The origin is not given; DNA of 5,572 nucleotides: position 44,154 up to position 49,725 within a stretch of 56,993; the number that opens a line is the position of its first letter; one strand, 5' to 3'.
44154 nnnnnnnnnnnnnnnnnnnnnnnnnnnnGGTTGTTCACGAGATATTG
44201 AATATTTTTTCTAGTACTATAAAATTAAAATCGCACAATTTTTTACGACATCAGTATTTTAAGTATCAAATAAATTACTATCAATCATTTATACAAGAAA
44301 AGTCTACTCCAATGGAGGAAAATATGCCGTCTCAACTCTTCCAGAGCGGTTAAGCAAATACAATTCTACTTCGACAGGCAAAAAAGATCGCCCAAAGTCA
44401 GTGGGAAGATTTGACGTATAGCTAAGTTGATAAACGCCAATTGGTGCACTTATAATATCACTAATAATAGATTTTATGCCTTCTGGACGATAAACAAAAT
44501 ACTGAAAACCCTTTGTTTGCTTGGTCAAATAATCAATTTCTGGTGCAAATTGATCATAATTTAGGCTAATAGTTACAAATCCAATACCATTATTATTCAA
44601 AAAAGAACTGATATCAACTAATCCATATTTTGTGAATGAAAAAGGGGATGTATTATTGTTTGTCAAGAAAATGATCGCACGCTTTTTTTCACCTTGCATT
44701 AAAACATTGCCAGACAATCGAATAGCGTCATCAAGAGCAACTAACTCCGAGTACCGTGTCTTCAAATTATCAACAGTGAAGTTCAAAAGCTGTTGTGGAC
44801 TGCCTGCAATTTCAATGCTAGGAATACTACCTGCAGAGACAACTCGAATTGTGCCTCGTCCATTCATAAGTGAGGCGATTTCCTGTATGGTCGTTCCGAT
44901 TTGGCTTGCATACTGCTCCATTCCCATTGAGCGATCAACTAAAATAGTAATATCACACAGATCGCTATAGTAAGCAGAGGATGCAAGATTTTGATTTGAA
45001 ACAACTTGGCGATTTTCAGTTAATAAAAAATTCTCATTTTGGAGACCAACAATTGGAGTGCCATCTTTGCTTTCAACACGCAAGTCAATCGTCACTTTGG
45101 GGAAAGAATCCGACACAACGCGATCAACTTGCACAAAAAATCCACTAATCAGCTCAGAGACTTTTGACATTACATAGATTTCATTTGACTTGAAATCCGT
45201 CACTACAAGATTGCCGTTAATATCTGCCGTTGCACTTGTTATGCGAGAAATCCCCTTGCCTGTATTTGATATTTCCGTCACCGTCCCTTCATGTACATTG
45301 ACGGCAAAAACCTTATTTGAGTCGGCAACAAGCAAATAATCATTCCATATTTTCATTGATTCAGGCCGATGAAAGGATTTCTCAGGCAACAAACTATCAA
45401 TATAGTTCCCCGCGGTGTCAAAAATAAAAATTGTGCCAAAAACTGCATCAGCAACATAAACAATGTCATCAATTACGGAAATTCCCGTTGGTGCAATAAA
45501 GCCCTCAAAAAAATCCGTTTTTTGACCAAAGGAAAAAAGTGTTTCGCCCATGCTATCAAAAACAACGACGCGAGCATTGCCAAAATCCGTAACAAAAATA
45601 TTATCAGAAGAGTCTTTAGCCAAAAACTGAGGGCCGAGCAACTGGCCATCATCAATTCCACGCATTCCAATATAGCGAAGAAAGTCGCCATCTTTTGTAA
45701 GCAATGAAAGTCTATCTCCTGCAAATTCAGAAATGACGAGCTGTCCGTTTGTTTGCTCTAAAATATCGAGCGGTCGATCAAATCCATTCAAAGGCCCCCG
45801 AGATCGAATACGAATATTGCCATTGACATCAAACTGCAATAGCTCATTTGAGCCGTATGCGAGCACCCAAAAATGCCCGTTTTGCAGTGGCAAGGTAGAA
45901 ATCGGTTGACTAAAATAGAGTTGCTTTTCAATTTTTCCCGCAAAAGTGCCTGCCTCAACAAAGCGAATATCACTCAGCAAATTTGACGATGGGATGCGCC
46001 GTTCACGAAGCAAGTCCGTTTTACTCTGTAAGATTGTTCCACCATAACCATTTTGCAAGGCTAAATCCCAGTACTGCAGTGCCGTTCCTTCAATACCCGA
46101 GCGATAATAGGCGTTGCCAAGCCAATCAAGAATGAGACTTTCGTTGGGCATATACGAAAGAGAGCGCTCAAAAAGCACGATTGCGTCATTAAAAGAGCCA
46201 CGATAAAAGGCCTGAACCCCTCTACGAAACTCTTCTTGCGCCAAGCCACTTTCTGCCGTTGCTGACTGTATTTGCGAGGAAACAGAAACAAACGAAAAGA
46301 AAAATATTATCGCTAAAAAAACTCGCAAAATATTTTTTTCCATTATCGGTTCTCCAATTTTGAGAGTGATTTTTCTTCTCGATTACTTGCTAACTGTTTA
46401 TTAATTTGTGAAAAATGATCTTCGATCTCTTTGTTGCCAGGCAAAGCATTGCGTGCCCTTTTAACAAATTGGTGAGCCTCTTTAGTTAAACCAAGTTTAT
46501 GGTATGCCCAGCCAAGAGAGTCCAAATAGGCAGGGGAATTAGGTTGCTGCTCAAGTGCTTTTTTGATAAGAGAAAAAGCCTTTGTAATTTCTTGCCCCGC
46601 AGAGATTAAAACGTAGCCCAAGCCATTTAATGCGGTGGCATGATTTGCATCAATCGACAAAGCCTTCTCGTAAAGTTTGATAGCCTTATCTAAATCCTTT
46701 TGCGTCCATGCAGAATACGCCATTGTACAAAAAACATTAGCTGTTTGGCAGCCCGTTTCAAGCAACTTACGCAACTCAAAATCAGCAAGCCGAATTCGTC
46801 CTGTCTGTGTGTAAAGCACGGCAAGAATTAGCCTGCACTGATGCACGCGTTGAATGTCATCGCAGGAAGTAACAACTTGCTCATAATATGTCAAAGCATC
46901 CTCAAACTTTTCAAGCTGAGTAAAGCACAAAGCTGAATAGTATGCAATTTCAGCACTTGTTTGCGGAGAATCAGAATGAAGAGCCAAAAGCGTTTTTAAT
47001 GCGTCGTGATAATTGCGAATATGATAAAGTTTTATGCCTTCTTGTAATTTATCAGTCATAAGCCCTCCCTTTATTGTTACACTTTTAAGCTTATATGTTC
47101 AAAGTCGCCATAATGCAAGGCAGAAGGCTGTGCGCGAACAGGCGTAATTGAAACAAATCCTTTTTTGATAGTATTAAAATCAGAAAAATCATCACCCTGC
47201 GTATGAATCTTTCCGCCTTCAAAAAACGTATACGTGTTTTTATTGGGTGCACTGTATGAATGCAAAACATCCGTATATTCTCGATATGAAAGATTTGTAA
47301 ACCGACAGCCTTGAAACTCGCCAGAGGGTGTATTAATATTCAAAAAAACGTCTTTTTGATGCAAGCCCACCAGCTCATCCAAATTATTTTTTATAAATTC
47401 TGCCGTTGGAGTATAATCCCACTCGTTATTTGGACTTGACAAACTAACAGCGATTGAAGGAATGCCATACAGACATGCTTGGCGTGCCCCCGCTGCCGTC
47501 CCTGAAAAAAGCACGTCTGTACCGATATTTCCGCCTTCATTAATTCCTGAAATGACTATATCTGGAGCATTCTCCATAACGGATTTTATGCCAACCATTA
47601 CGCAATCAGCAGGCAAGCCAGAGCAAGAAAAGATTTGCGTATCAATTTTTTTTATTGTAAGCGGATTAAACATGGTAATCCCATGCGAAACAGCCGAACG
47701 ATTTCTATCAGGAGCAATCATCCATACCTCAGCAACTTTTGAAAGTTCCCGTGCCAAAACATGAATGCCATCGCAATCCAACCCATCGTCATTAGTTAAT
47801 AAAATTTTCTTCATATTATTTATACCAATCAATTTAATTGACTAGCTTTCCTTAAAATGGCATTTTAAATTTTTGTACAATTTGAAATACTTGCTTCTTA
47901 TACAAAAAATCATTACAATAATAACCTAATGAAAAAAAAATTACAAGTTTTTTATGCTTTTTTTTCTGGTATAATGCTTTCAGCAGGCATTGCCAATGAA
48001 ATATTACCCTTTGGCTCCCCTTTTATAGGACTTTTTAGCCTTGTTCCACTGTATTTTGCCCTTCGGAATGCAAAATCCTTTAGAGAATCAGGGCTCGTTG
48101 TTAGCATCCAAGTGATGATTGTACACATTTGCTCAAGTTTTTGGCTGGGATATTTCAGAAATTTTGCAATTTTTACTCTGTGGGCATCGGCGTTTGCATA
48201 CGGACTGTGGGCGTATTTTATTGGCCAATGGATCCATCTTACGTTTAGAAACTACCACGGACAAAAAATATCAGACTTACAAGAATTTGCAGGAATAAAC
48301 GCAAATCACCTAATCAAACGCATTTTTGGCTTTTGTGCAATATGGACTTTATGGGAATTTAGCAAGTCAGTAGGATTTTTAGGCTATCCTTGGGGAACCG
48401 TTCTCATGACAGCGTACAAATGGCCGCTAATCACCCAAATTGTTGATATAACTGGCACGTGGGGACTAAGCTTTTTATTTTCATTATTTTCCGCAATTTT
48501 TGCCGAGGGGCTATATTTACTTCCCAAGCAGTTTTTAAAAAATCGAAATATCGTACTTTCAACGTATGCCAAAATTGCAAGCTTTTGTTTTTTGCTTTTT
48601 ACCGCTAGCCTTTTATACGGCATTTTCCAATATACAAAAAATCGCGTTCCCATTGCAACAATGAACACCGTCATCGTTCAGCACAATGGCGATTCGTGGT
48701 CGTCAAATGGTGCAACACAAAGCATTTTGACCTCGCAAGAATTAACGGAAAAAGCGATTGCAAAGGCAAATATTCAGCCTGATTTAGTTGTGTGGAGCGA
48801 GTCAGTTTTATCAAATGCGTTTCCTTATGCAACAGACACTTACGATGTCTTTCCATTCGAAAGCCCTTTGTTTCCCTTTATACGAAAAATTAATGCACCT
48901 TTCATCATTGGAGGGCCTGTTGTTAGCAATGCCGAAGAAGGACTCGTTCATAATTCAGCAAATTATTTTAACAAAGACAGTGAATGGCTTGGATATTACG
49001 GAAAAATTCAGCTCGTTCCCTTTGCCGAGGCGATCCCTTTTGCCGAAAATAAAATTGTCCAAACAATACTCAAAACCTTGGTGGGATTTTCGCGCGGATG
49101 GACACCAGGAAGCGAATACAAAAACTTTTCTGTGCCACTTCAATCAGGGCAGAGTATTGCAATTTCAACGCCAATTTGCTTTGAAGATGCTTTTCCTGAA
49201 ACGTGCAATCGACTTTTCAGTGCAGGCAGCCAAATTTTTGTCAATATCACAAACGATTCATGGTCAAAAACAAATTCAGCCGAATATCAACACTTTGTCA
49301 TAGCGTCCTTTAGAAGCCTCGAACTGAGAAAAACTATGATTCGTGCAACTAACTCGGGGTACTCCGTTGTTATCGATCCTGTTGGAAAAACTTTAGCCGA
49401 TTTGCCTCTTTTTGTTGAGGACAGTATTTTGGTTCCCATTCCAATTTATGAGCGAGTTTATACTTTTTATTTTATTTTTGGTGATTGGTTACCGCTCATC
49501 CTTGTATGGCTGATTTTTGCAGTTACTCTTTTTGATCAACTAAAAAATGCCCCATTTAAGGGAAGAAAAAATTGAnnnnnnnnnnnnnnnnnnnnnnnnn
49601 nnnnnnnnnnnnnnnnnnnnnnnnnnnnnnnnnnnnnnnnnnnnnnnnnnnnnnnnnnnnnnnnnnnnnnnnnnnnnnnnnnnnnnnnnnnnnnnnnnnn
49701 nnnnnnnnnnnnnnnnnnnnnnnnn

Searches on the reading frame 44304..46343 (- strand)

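Call 63: search_protein_families(library=pfam, proteins=[window:44304-46343:-], max_evalue=0.00001)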
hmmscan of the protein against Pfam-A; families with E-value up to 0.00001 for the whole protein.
window:44304-46343:- (679 aa): 1 family
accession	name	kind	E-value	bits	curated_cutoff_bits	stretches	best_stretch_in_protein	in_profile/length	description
PF01436.27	NHL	-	1e-08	35.2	20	0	236-262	2-28/28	NHL repeat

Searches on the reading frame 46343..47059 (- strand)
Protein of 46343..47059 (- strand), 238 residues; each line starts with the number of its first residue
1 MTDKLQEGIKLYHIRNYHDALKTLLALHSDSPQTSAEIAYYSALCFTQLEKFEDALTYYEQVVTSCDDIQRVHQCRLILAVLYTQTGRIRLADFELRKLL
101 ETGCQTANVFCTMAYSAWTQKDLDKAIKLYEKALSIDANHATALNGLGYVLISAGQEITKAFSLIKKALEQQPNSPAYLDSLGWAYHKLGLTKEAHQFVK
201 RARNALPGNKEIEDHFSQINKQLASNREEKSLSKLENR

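Call 63: search_protein_families(library=pfam, proteins=[window:46343-47059:-], max_evalue=0.00001)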
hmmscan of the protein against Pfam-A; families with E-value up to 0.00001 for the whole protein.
window:46343-47059:- (238 aa): 14 families
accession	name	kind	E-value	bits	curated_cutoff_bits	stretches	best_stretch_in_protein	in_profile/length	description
PF13424.12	TPR_12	-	4.3e-17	62.5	30.1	1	141-205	3-74/77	Tetratricopeptide repeat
PF07719.23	TPR_2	-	6.7e-17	60.6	27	0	108-140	2-34/34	Tetratricopeptide repeat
PF14559.12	TPR_19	-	6.6e-15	55.6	25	0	118-156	2-40/68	Tetratricopeptide repeat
PF13181.12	TPR_8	-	6.2e-14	51.3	25.7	0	108-140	2-34/34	Tetratricopeptide repeat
PF13428.12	TPR_14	-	2.7e-13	49.6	23.5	0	113-148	7-42/44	Tetratricopeptide repeat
PF00515.34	TPR_1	-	5.9e-13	48.5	27.8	0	107-140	1-34/34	Tetratricopeptide repeat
PF13432.12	TPR_16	-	7.8e-13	49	32.7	1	112-176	2-65/65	Tetratricopeptide repeat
PF13414.12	TPR_11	-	1.5e-12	47.4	26.8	1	120-151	7-38/42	TPR repeat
PF13431.12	TPR_17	-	1.9e-11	43.7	24.4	0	164-197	1-34/34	Tetratricopeptide repeat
PF12895.13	ANAPC3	-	2.4e-10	41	27.2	1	120-200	2-80/82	Anaphase-promoting complex, cyclosome, subunit 3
PF13176.12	TPR_7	-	1.5e-08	34.5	27.9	0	43-68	6-31/36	Tetratricopeptide repeat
PF13374.12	TPR_10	-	2.4e-08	34.2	27.5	0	178-202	4-28/42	Tetratricopeptide repeat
PF23914.1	TPR_CcmH_CycH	-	1.3e-07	32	42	0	112-210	55-155/158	Cytochrome c-type biogenesis protein H TPR domain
PF13174.12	TPR_6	-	1.7e-07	31.8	26.3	0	40-64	4-28/33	Tetratricopeptide repeat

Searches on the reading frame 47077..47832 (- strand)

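Call 63: search_protein_families(library=pfam, proteins=[window:47077-47832:-], max_evalue=0.00001)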
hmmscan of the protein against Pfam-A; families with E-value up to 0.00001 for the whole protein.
window:47077-47832:- (251 aa): 1 family
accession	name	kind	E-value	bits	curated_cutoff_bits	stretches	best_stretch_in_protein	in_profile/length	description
PF01975.23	SurE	-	2.7e-54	184.3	22.1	1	10-187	1-188/189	Survival protein SurE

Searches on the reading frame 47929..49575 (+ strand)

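Call 63: search_protein_families(library=pfam, proteins=[window:47929-49575:+], max_evalue=0.00001)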
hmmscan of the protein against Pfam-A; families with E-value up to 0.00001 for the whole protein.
window:47929-49575:+ (548 aa): 2 families
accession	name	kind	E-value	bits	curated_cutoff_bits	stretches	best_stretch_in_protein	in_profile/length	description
PF00795.27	CN_hydrolase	-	7.6e-19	68.5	23.2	1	270-504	22-246/256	Carbon-nitrogen hydrolase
PF20154.4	LNT_N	-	2.1e-17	64.2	27.1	1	14-189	2-158/159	Apolipoprotein N-acyltransferase N-terminal domain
